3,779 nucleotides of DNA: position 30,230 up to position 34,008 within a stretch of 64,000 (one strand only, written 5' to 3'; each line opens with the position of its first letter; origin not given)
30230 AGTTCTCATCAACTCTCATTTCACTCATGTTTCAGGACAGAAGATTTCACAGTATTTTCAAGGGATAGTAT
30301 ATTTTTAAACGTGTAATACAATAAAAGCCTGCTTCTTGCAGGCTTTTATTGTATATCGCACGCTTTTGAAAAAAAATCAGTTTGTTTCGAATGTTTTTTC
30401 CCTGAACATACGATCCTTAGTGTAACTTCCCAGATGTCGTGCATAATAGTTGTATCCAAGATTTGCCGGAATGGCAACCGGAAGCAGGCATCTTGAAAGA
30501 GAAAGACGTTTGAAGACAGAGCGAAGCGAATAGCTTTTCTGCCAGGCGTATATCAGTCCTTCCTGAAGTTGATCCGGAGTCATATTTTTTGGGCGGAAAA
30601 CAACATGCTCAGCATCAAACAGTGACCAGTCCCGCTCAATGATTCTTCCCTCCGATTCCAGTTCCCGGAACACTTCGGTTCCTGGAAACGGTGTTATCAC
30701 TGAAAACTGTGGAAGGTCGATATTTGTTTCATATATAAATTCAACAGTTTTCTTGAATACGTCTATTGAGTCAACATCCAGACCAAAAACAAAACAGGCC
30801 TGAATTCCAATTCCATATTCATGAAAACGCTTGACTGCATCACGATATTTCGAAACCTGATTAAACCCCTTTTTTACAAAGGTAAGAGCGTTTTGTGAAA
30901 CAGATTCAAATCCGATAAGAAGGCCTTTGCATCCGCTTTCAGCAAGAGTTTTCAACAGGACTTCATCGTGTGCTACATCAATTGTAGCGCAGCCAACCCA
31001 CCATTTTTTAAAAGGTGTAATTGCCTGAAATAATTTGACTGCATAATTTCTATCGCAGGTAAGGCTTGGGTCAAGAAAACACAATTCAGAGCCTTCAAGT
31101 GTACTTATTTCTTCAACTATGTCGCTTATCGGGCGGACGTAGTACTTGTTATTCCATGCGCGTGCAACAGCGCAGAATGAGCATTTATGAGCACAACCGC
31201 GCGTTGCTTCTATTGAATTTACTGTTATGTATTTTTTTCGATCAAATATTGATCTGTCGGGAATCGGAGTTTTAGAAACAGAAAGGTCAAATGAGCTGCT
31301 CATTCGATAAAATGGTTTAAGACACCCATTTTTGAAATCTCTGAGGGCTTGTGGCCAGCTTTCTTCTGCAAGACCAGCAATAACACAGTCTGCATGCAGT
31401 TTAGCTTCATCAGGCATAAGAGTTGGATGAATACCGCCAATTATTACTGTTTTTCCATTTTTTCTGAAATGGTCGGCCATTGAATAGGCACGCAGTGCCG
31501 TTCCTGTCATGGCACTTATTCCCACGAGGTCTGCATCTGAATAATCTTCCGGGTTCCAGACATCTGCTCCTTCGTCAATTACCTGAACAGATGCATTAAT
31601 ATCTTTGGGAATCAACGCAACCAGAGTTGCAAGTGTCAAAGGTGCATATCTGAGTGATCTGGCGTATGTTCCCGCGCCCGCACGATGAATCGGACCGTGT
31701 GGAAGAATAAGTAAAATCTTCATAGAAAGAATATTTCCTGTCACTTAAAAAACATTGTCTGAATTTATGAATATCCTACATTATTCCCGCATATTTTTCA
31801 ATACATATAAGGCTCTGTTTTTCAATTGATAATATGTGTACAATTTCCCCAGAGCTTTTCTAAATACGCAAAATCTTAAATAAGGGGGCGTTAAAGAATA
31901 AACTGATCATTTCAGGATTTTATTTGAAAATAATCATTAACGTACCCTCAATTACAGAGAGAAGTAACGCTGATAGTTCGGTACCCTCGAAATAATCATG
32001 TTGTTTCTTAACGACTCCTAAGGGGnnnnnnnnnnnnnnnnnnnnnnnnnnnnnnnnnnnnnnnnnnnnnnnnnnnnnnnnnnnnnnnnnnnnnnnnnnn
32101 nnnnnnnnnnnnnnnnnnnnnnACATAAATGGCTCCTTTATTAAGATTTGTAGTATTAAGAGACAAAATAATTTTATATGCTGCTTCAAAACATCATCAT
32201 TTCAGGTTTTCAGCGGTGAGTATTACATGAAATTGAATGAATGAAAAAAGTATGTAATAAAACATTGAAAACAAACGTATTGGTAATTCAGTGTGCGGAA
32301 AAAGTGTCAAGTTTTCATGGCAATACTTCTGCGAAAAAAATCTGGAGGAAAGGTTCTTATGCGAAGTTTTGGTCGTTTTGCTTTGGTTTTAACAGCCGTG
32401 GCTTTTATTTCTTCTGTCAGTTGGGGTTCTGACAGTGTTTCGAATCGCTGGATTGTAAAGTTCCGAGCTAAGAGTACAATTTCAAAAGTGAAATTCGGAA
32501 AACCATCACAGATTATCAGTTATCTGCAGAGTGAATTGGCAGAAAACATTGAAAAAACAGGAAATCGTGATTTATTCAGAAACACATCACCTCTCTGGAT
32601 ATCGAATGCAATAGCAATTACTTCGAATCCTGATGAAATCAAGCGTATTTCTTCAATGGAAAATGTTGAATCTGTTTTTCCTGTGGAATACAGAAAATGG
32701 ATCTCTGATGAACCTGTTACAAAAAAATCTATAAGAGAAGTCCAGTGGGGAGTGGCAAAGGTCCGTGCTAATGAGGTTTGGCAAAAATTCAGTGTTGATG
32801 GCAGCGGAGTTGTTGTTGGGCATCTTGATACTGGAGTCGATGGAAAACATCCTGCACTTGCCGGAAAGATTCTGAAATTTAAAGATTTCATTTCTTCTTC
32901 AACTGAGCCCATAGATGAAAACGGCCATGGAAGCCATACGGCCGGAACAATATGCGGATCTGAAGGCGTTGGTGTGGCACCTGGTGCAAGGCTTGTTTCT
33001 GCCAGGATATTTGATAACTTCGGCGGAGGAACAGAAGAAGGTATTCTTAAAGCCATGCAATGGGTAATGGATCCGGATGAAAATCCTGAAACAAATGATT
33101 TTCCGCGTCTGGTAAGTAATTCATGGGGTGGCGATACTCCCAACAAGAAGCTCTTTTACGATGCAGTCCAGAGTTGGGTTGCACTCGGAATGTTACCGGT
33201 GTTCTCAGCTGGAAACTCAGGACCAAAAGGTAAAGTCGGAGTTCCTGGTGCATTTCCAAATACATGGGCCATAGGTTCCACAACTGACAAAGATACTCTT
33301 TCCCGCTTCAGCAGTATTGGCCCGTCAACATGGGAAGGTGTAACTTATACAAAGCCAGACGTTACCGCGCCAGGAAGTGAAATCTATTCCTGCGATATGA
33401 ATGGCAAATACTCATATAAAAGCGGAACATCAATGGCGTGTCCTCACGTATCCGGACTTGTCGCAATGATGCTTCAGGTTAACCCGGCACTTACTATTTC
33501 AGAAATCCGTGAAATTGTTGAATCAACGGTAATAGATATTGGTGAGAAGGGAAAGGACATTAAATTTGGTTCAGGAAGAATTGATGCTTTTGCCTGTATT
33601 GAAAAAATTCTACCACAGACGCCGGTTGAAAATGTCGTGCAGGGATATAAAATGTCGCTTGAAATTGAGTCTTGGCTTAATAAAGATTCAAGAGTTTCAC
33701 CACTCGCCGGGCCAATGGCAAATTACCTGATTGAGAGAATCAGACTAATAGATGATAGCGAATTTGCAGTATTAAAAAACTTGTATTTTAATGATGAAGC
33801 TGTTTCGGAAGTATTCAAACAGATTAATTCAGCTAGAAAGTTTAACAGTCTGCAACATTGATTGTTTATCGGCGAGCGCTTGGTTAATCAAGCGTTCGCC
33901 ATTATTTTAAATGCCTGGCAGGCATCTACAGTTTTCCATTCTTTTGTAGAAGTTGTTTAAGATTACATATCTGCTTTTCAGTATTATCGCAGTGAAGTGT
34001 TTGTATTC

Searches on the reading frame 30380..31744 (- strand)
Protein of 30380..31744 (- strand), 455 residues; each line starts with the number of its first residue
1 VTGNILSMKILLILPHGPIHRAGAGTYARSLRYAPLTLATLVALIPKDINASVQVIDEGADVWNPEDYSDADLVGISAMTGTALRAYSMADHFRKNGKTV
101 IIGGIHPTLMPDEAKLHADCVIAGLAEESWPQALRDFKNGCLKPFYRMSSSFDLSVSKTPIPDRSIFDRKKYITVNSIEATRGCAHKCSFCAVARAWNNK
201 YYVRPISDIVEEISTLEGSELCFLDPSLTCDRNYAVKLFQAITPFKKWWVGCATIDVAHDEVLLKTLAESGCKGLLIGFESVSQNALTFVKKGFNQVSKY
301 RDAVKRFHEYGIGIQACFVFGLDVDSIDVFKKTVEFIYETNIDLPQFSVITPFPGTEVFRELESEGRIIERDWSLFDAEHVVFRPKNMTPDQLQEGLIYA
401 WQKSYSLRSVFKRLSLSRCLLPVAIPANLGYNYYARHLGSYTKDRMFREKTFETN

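Call 59: search_protein_families(library=pfam, proteins=[window:30380-31744:-], max_evalue=0.0001)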
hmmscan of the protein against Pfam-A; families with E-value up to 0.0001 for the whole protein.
window:30380-31744:- (455 aa): 2 families
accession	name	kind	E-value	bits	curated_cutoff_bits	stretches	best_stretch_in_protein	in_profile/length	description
PF04055.27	Radical_SAM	-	4e-17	63.3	29.5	1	179-337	2-166/166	Radical SAM superfamily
PF02310.24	B12-binding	-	4.2e-10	39.9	32.1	1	69-129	50-116/121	B12 binding domain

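Call 73: search_protein_families(library=ncbifam, proteins=[window:30380-31744:-], max_evalue=1e-25)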
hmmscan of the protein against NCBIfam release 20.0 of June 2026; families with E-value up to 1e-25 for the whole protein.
window:30380-31744:- (455 aa): 1 family
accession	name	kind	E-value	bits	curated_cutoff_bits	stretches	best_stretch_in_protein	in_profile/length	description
TIGR03471.1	HpnJ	equivalog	4.2e-26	91.8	577.6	1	177-376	199-401/472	hopanoid biosynthesis associated radical SAM protein HpnJ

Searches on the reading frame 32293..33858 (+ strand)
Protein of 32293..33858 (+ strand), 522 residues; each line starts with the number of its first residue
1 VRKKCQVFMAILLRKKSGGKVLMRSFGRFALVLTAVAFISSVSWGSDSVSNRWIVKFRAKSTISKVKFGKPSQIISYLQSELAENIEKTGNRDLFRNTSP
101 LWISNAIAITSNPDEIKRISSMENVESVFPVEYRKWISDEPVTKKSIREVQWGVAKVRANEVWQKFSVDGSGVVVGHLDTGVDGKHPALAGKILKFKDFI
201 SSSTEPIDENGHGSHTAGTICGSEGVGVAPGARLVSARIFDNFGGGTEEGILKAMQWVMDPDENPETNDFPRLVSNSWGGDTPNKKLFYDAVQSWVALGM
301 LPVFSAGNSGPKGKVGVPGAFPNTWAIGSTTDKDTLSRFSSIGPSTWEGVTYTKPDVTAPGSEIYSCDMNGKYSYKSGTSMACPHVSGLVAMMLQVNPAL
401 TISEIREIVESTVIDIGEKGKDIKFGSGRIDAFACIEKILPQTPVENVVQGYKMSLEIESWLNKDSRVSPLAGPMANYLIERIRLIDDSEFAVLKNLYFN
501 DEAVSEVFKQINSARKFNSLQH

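Call 59: search_protein_families(library=pfam, proteins=[window:32293-33858:+], max_evalue=0.0001)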
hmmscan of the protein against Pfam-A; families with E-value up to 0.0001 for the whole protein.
window:32293-33858:+ (522 aa): 1 family
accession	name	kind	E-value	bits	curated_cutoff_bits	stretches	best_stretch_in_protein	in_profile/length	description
PF00082.27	Peptidase_S8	-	2.6e-51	175.1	21.8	1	170-428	1-288/288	Subtilase family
